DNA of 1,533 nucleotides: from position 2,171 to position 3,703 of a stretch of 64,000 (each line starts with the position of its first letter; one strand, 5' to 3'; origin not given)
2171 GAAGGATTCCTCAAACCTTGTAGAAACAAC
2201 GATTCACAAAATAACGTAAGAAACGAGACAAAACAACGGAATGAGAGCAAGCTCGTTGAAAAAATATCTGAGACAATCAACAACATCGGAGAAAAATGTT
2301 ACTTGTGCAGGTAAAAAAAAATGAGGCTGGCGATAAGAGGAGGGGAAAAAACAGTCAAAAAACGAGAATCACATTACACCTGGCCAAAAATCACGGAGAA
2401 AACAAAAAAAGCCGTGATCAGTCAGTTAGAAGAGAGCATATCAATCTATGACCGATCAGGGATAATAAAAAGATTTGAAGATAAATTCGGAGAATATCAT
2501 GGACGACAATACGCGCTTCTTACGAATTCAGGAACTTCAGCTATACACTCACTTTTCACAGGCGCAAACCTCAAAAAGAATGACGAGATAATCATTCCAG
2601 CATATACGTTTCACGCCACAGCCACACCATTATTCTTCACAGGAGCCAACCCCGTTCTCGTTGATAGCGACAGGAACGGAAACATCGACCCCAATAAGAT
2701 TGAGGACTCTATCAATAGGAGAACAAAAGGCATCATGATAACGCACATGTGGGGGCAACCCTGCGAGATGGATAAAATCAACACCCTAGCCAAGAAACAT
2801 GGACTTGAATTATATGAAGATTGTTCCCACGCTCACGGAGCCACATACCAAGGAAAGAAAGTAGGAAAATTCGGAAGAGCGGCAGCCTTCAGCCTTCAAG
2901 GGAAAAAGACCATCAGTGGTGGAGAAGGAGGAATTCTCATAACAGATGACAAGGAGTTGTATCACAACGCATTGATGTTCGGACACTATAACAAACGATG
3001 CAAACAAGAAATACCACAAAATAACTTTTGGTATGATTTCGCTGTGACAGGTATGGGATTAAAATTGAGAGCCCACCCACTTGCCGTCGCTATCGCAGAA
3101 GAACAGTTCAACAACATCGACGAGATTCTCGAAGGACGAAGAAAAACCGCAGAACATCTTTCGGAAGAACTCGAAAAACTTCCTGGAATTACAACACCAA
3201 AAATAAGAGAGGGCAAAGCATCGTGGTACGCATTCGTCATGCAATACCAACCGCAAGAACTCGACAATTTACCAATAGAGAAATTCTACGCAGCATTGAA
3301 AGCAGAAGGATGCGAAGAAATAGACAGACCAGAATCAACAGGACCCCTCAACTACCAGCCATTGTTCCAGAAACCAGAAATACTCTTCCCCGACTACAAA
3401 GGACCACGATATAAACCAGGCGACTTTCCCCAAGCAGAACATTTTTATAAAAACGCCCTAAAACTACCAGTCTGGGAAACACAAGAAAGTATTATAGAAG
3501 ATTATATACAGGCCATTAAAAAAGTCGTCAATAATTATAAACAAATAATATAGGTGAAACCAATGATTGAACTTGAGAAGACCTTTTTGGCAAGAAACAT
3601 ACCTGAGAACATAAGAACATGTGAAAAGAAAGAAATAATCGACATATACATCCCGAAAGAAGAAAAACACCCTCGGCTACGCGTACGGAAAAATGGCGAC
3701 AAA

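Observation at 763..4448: Lower-GC, SD-led cassette of radical SAM, DegT aminotransferase and CYTH next to an Lrp regulator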

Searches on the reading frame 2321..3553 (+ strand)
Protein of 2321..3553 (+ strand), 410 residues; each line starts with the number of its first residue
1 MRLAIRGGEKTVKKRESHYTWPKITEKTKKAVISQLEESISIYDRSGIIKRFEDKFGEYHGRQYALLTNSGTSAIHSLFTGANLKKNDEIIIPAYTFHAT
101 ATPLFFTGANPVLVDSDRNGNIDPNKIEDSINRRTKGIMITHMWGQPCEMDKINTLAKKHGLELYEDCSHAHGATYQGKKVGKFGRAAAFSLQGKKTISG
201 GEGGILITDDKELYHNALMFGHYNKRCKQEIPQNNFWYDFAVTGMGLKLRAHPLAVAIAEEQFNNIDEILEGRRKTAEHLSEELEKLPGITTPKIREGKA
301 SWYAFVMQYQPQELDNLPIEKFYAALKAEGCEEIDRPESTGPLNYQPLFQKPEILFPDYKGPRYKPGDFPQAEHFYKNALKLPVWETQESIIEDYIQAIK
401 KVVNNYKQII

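Call 3: search_protein_families(library=pfam, proteins=[window:2321-3553:+], max_evalue=0.01)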
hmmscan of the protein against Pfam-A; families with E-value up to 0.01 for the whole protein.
window:2321-3553:+ (410 aa): 6 families
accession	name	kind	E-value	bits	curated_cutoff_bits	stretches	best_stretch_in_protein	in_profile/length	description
PF01041.23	DegT_DnrJ_EryC1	-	4.9e-78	263.3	19.8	1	46-387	23-346/360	DegT/DnrJ/EryC1/StrS aminotransferase family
PF01212.27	Beta_elim_lyase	-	4.8e-11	43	27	1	40-290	25-271/288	Beta-eliminating lyase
PF00155.27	Aminotran_1_2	-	3.7e-09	36.7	19.7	1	18-175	17-193/361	Aminotransferase class I and II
PF00266.25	Aminotran_5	-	2.3e-07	30.5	21.5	1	67-309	66-318/371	Aminotransferase class-V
PF01053.26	Cys_Met_Meta_PP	-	2.5e-05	23.4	27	1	27-174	36-180/381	Cys/Met metabolism PLP-dependent enzyme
PF01276.26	OKR_DC_1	-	0.0031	16.8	27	1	41-120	60-139/417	Orn/Lys/Arg decarboxylase, major domain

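Call 4: search_protein_families(library=ncbifam, proteins=[window:2321-3553:+], max_evalue=0.01)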
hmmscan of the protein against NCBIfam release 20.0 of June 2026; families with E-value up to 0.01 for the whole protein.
window:2321-3553:+ (410 aa): 23 families
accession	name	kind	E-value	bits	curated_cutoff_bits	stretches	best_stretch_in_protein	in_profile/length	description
TIGR03588.1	PseC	equivalog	1.4e-61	208.5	423.5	1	19-389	4-365/380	UDP-4-amino-4,6-dideoxy-N-acetyl-beta-L-altrosamine transaminase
TIGR04181.1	NHT_00031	hypoth_equivalog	2.7e-46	158.1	420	1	21-309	5-301/359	LegC family aminotransferase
NF008687.0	PRK11706.1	equivalog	6.2e-43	147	375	1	31-288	15-271/375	dTDP-4-amino-4,6-dideoxygalactose transaminase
NF011936.0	PRK15407.1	equivalog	1.5e-42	145.9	423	1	47-404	64-437/440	lipopolysaccharide biosynthesis protein RfbH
TIGR04427.1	PLP_DesI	equivalog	3.5e-39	135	650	1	47-330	52-323/390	dTDP-4-dehydro-6-deoxyglucose aminotransferase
NF008658.2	PRK11658.1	equivalog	1.3e-38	132.7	631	1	49-328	35-315/379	UDP-4-amino-4-deoxy-L-arabinose aminotransferase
TIGR02379.1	ECA_wecE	subfamily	9.9e-34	116.7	434.85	1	21-219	6-205/376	dTDP-4-amino-4,6-dideoxy-D-glucose transaminase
TIGR01977.1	am_tr_V_EF2568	hypoth_equivalog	1.4e-07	30.9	377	1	65-221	65-224/376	cysteine desulfurase family protein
NF005816.0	PRK07682.1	equivalog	6.7e-06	25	620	1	46-164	73-199/390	aminotransferase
NF005744.0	PRK07568.1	subfamily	9.1e-06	24.7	389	1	32-182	51-215/398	pyridoxal phosphate-dependent aminotransferase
NF005817.0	PRK07683.1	equivalog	2e-05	23.5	575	1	52-142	78-169/387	aminotransferase A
NF041091.1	asp_aminotase_Arch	equivalog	8.3e-05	21.6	550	1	45-141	70-167/376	aspartate aminotransferase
NF000586.1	PRK00011.1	subfamily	0.00036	19.4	335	1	117-215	137-238/404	serine hydroxymethyltransferase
NF040779.1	Sec_lyase_SclA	exception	0.00053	19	525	1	58-288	57-291/378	selenocysteine lyase SclA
TIGR01979.1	sufS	subfamily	0.0006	18.8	475.1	1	76-168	97-196/403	SufS family cysteine desulfurase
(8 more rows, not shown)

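Call 7: search_protein_families(library=padloc, proteins=[window:2321-3553:+], max_evalue=0.1)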
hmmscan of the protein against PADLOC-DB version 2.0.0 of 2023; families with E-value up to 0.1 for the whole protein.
window:2321-3553:+ (410 aa): 0 families

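Call 56: find_homologous_proteins(query=window:2321-3553:+, max_evalue=1e-40)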
Query window:2321-3553:+ (410 aa): 3100 proteins with E <= 1e-40 among 7908 candidates; the best 120 are listed.
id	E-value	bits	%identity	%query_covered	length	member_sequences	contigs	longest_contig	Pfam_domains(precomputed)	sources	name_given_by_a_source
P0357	4.3e-282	953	100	100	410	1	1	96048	PF00155.28,PF00266.26,PF01212.28,PF01041.24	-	-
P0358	2.4e-174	598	63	100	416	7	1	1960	PF00155.28,PF00266.26,PF01212.28,PF01053.27,PF01041.24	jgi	-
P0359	4.5e-174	597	63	100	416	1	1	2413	PF00155.28,PF00266.26,PF01212.28,PF01053.27,PF01041.24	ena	-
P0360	4.9e-173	594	61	100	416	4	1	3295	PF00155.28,PF00266.26,PF01212.28,PF01053.27,PF01041.24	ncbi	-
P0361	6.3e-172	590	61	100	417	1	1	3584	PF00155.28,PF00266.26,PF01212.28,PF01053.27,PF01041.24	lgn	-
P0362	1.5e-171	589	61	100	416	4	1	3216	PF00155.28,PF00266.26,PF01212.28,PF01053.27,PF01041.24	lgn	-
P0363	9.2e-171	586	61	100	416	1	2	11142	PF00155.28,PF01212.28,PF01053.27,PF01041.24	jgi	jgi:dTDP-4-amino-4,6-dideoxygalactose transaminase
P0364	1.1e-170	586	61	100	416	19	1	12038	PF00155.28,PF00266.26,PF01212.28,PF01053.27,PF01041.24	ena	-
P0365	1.3e-170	586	61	100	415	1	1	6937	PF00155.28,PF01212.28,PF01053.27,PF01041.24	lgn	-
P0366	2.9e-170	585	59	100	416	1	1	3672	PF00155.28,PF01212.28,PF01053.27,PF01041.24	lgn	-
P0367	3.8e-170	584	61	100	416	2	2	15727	PF00155.28,PF00266.26,PF01212.28,PF01053.27,PF01041.24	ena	-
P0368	6.9e-169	580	60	100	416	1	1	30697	PF01212.28,PF01041.24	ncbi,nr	ncbi:Aspartate aminotransferase [uncultured archaeon]|nr:Aspartate aminotransferase [uncultured arch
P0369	8.9e-169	580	61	100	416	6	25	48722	PF00155.28,PF00266.26,PF01212.28,PF01053.27,PF01041.24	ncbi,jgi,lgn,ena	ncbi:MAG: DegT/DnrJ/EryC1/StrS family aminotransferase [Nostocales cyanobacterium ELA608]|jgi:perosa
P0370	3.6e-168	578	60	100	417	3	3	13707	PF00155.28,PF00266.26,PF01212.28,PF01041.24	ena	-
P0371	9.6e-167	573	59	100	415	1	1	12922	PF00155.28,PF01212.28,PF01053.27,PF01041.24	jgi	jgi:dTDP-4-amino-4,6-dideoxygalactose transaminase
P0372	1.9e-166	572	60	100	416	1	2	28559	PF00155.28,PF01212.28,PF01053.27,PF01041.24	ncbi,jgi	-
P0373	1.4e-165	569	60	100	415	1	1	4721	PF00155.28,PF00266.26,PF01212.28,PF01053.27,PF01041.24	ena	-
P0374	1.6e-165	569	60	100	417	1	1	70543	PF00155.28,PF00266.26,PF01212.28,PF01053.27,PF01041.24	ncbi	-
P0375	5.9e-165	567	59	100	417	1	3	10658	PF00155.28,PF01212.28,PF01041.24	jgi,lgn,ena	-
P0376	3.1e-164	565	59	100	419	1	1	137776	PF00155.28,PF00266.26,PF01212.28,PF01053.27,PF01041.24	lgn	-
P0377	6.8e-164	564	61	100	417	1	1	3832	PF00155.28,PF01212.28,PF01041.24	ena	-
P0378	1.9e-163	562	60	100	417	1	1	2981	PF00155.28,PF00266.26,PF01212.28,PF01053.27,PF01041.24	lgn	-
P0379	2.0e-163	562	59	100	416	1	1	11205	PF00155.28,PF01212.28,PF01041.24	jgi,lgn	-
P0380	4.1e-163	561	59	100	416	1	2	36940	PF00155.28,PF01212.28,PF01053.27,PF01041.24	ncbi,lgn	ncbi:MAG: DegT/DnrJ/EryC1/StrS family aminotransferase [Candidatus Woesearchaeota archaeon]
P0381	7.3e-163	560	60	100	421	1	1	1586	PF00155.28,PF00266.26,PF01212.28,PF01053.27,PF01041.24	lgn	-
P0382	1.4e-162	559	58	100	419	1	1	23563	PF00155.28,PF01212.28,PF01053.27,PF01041.24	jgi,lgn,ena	-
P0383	1.6e-162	559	59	100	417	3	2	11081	PF00155.28,PF01212.28,PF01041.24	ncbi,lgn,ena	ncbi:MAG: DegT/DnrJ/EryC1/StrS family aminotransferase [Nanoarchaeota archaeon]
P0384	1.8e-162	559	59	100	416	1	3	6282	PF00155.28,PF00266.26,PF01212.28,PF01053.27,PF01041.24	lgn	-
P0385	2.7e-162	558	60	100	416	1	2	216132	PF00155.28,PF00266.26,PF01212.28,PF01053.27,PF01041.24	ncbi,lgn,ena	-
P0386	4.6e-162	558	56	100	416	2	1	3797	PF00155.28,PF00266.26,PF01212.28,PF01041.24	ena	-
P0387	5.9e-162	557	60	100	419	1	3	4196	PF00155.28,PF00266.26,PF01212.28,PF01041.24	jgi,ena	-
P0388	5.9e-162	557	59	100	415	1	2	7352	PF00155.28,PF00266.26,PF01212.28,PF01053.27,PF01041.24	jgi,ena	-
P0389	1.3e-161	556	58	100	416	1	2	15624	PF00155.28,PF01212.28,PF01053.27,PF01041.24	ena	-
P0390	2.6e-161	555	59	100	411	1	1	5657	PF00155.28,PF00266.26,PF01212.28,PF01041.24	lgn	-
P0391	4.4e-161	554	59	100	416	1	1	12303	PF00155.28,PF01212.28,PF01041.24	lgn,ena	-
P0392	8.3e-161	553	58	100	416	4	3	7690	PF00155.28,PF00266.26,PF01212.28,PF01053.27,PF01041.24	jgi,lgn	-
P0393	2.6e-160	552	58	100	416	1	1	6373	PF00155.28,PF01212.28,PF01041.24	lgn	-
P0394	5.1e-160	551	58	100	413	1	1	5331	PF00155.28,PF01212.28,PF01053.27,PF01041.24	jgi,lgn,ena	-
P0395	5.5e-160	551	56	100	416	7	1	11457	PF00155.28,PF01212.28,PF01041.24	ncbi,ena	-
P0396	8.0e-160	550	58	100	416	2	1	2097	PF00155.28,PF01212.28,PF01053.27,PF01041.24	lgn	-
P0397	1.1e-159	550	58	100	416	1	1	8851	PF00155.28,PF00266.26,PF01212.28,PF01053.27,PF01041.24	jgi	jgi:dTDP-4-amino-4,6-dideoxygalactose transaminase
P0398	1.2e-159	550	57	100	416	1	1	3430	PF00155.28,PF00266.26,PF01212.28,PF01053.27,PF01041.24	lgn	-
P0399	1.3e-159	550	58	100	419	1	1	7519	PF00155.28,PF00266.26,PF01212.28,PF01053.27,PF01041.24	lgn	-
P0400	1.3e-159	549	59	100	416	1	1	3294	PF00155.28,PF00266.26,PF01212.28,PF01053.27,PF01041.24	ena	-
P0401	1.7e-159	549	59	100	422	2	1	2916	PF00155.28,PF00266.26,PF01212.28,PF01053.27,PF01041.24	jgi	jgi:dTDP-4-amino-4,6-dideoxygalactose transaminase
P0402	5.9e-159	547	57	100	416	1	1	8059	PF00155.28,PF01212.28,PF01053.27,PF01041.24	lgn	-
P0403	8.8e-159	547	59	100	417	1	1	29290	PF00155.28,PF00266.26,PF01212.28,PF01041.24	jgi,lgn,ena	jgi:dTDP-4-amino-4,6-dideoxygalactose transaminase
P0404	1.5e-158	546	58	100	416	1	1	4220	PF00155.28,PF00266.26,PF01212.28,PF01041.24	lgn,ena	-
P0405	2.9e-158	545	58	100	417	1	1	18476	PF00155.28,PF00266.26,PF01212.28,PF01041.24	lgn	-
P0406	3.2e-158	545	58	100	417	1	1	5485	PF00155.28,PF01212.28,PF01041.24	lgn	-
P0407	3.7e-158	545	59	100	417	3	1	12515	PF00155.28,PF00266.26,PF01212.28,PF01053.27,PF01041.24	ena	-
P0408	4.4e-158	545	58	100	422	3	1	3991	PF00155.28,PF00266.26,PF01212.28,PF01053.27,PF01041.24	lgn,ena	-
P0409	6.2e-158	544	57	100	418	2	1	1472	PF00155.28,PF01212.28,PF01053.27,PF01041.24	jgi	-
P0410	2.0e-157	542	58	100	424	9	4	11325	PF00155.28,PF00266.26,PF01212.28,PF01053.27,PF01041.24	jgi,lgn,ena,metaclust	metaclust:\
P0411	2.5e-157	542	58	99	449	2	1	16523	PF00155.28,PF00266.26,PF01212.28,PF01041.24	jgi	-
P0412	2.6e-157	542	57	100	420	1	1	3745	PF00155.28,PF00266.26,PF01212.28,PF01053.27,PF01041.24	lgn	-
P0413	2.7e-157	542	58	100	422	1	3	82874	PF00155.28,PF00266.26,PF01212.28,PF01053.27,PF01041.24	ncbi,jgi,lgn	-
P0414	3.3e-157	542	59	100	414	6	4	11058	PF00155.28,PF01212.28,PF01053.27,PF01041.24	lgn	-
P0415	5.6e-157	541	57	100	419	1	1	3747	PF00155.28,PF00266.26,PF01212.28,PF01041.24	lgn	-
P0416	7.6e-157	540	57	100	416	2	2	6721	PF00155.28,PF01212.28,PF01053.27,PF01041.24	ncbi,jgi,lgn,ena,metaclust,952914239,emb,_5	jgi:dTDP-4-amino-4,6-dideoxygalactose transaminase|metaclust:\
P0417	8.2e-157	540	59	100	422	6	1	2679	PF00155.28,PF00266.26,PF01212.28,PF01053.27,PF01041.24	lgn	-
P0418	8.5e-157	540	57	100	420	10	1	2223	PF00155.28,PF00266.26,PF01212.28,PF01053.27,PF01041.24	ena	-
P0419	1.0e-156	540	56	100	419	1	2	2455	PF01212.28,PF01041.24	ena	-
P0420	2.3e-156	539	57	100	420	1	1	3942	PF00155.28,PF00266.26,PF01212.28,PF01053.27,PF01041.24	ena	-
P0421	5.0e-156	538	58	100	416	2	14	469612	PF00155.28,PF00266.26,PF01212.28,PF01041.24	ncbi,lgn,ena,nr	ncbi:MAG: DegT/DnrJ/EryC1/StrS family aminotransferase [Anaerolineales bacterium]|nr:DegT/DnrJ/EryC1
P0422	5.9e-156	537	57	100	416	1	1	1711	PF00155.28,PF00266.26,PF01212.28,PF01053.27,PF01041.24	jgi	jgi:dTDP-4-amino-4,6-dideoxygalactose transaminase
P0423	6.4e-156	537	58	100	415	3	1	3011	PF00155.28,PF01212.28,PF01053.27,PF01041.24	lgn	-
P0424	7.3e-156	537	57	100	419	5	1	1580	PF00155.28,PF01212.28,PF01053.27,PF01041.24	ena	-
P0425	4.1e-155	535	56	100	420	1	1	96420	PF00155.28,PF00266.26,PF01212.28,PF01053.27,PF01041.24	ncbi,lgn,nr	ncbi:DegT/DnrJ/EryC1/StrS family aminotransferase [Candidatus Azambacteria bacterium]|nr:DegT/DnrJ/E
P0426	6.2e-155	534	57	100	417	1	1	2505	PF00155.28,PF01041.24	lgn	-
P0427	9.8e-155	533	57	100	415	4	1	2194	PF00155.28,PF00266.26,PF01212.28,PF01053.27,PF01041.24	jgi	-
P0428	2.1e-154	532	58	100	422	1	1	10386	PF00155.28,PF00266.26,PF01212.28,PF01053.27,PF01041.24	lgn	-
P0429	2.2e-154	532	58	100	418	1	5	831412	PF00155.28,PF00266.26,PF01212.28,PF01053.27,PF01041.24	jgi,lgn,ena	jgi:dTDP-4-amino-4,6-dideoxygalactose transaminase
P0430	3.2e-154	532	58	100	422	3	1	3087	PF00155.28,PF00266.26,PF01212.28,PF01053.27,PF01041.24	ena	-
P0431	3.4e-154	532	57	100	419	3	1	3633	PF00155.28,PF01212.28,PF01041.24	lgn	-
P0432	4.7e-154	531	58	100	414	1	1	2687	PF00155.28,PF01212.28,PF01053.27,PF01041.24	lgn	-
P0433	7.0e-154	531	56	100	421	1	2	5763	PF00155.28,PF00266.26,PF01212.28,PF01053.27,PF01041.24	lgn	-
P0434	7.4e-154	531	56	100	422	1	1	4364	PF00155.28,PF00266.26,PF01212.28,PF01053.27,PF01041.24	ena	-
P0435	8.4e-154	530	55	100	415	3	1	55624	PF00155.28,PF00266.26,PF01212.28,PF01053.27,PF01041.24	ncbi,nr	ncbi:MAG: DegT/DnrJ/EryC1/StrS family aminotransferase [Candidatus Aenigmatarchaeota archaeon]|nr:MA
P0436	1.2e-153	530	56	100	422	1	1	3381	PF00155.28,PF00266.26,PF01212.28,PF01053.27,PF01041.24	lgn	-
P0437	1.5e-153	530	55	100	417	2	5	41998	PF00155.28,PF00266.26,PF01212.28,PF01053.27,PF01041.24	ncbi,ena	-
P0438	1.5e-153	530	57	100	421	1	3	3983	PF00155.28,PF00266.26,PF01212.28,PF01053.27,PF01041.24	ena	-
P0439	2.0e-153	529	57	100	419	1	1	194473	PF00155.28,PF00266.26,PF01212.28,PF01041.24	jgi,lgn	jgi:dTDP-4-amino-4,6-dideoxygalactose transaminase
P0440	3.3e-153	528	56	100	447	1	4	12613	PF00155.28,PF01212.28,PF01041.24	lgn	-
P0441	5.3e-153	528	57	100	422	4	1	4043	PF00155.28,PF00266.26,PF01212.28,PF01053.27,PF01041.24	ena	-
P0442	5.8e-153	528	56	100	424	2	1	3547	PF00155.28,PF01041.24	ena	-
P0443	5.9e-153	528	56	100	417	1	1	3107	PF00155.28,PF01212.28,PF01041.24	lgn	-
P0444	6.5e-153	527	56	100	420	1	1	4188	PF00155.28,PF00266.26,PF01212.28,PF01053.27,PF01041.24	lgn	-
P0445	8.8e-153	527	57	100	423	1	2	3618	PF00155.28,PF01212.28,PF01041.24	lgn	-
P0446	1.4e-152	526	56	100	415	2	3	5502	PF00155.28,PF01212.28,PF01041.24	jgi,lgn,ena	-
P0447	1.5e-152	526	57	100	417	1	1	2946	PF00155.28,PF01212.28,PF01053.27,PF01041.24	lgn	-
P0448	1.7e-152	526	57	100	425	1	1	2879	PF00155.28,PF01212.28,PF01041.24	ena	-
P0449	1.8e-152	526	56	100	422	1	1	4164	PF00155.28,PF00266.26,PF01212.28,PF01041.24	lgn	-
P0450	2.1e-152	526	57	99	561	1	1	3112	PF00155.28,PF00266.26,PF00293.35,PF01212.28,PF01053.27,PF14815.13,PF01041.24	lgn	-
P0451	2.8e-152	525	56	100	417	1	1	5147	PF00155.28,PF01212.28,PF01041.24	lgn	-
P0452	3.2e-152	525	58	100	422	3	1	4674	PF00155.28,PF00266.26,PF01212.28,PF01053.27,PF01041.24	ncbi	-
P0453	3.4e-152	525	56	100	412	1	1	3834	PF00155.28,PF00266.26,PF01212.28,PF01053.27,PF01041.24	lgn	-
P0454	3.6e-152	525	56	100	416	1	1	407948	PF00155.28,PF01041.24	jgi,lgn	jgi:dTDP-4-amino-4,6-dideoxygalactose transaminase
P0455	3.9e-152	525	57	100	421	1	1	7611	PF00155.28,PF00266.26,PF01212.28,PF01041.24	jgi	-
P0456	3.9e-152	525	57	100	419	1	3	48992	PF00155.28,PF00266.26,PF01212.28,PF01041.24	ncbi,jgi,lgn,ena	-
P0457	5.5e-152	524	55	100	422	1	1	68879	PF00155.28,PF01212.28,PF01041.24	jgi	-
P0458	5.8e-152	524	57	100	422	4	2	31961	PF00155.28,PF00266.26,PF01212.28,PF01053.27,PF01041.24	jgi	-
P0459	6.1e-152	524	57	100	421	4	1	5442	PF00155.28,PF00266.26,PF01212.28,PF01053.27,PF01041.24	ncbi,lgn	-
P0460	7.8e-152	524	56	100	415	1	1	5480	PF00155.28,PF01212.28,PF01053.27,PF01041.24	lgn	-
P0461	7.8e-152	524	56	100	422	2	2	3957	PF00155.28,PF00266.26,PF01212.28,PF01041.24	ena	-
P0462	8.8e-152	524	57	100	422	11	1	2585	PF00155.28,PF00266.26,PF01212.28,PF01053.27,PF01041.24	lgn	-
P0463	1.1e-151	523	57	100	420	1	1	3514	PF00155.28,PF00266.26,PF01212.28,PF01041.24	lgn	-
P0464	1.4e-151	523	57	100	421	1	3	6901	PF00155.28,PF00266.26,PF01212.28,PF01053.27,PF01041.24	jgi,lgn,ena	-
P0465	1.4e-151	523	56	100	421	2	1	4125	PF00155.28,PF00266.26,PF01212.28,PF01053.27,PF01041.24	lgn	-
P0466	1.5e-151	523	56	100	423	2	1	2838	PF00155.28,PF00266.26,PF01212.28,PF01041.24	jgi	-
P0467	1.9e-151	523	57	100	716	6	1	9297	PF00155.28,PF00266.26,PF00293.35,PF01212.28,PF01053.27,PF14815.13,PF01041.24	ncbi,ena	-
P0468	3.8e-151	522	56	100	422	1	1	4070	PF00155.28,PF00266.26,PF01212.28,PF01053.27,PF01041.24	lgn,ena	-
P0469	4.3e-151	521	56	100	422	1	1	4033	PF00155.28,PF00266.26,PF01212.28,PF01041.24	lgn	-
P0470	6.3e-151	521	56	100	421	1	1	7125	PF00155.28,PF00266.26,PF01212.28,PF01053.27,PF01041.24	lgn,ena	-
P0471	7.4e-151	521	57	99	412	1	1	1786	PF00155.28,PF01212.28,PF01053.27,PF01041.24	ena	-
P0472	1.1e-150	520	57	99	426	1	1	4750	PF00155.28,PF00266.26,PF01212.28,PF01053.27,PF01041.24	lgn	-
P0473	1.2e-150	520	57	100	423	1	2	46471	PF00155.28,PF00266.26,PF01212.28,PF01053.27,PF01041.24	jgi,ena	-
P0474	1.7e-150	520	57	100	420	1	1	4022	PF00155.28,PF00266.26,PF01212.28,PF01053.27,PF01041.24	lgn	-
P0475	1.8e-150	519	56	100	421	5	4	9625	PF00155.28,PF00266.26,PF01212.28,PF01053.27,PF01041.24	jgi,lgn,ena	-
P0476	1.9e-150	519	55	100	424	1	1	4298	PF00155.28,PF00266.26,PF01212.28,PF01053.27,PF01041.24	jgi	-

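Call 57: find_related_loci(query=window:2321-3553:+, collection=metagenome_contigs, flank=5000)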
Query window:2321-3553:+ (410 aa) in metagenome_contigs; peptide patterns used: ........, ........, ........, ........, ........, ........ (x = any residue, [..] = any of these).
504 stretches matched a pattern; 204 encode a relative of the query (tblastn E <= 1e-3); the best 80 are kept; 80 distinct loci.
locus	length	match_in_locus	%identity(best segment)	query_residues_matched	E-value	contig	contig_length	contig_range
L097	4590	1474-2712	55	2-410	4e-158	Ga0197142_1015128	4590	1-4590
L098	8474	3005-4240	54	3-410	1e-152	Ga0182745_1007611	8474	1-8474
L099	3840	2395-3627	50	4-409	3e-144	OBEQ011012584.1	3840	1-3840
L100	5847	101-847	49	160-404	2e-71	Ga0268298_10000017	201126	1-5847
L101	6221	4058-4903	35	22-303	5e-49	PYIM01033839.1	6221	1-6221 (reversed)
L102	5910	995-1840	34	22-303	1e-48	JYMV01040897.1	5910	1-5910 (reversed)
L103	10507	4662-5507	34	22-303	6e-47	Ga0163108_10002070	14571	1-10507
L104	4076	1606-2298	37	26-250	1e-42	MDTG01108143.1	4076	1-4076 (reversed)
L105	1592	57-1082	30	33-385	1e-43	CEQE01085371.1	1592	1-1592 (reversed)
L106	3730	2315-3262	31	49-383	5e-42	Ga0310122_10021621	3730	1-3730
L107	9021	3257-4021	32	22-285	6e-40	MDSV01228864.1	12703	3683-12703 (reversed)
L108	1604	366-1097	33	49-293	3e-41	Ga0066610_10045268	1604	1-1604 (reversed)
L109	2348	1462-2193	33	49-293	2e-40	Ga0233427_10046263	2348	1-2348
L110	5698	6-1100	28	21-384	2e-39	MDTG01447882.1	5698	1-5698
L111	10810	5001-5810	31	20-286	3e-39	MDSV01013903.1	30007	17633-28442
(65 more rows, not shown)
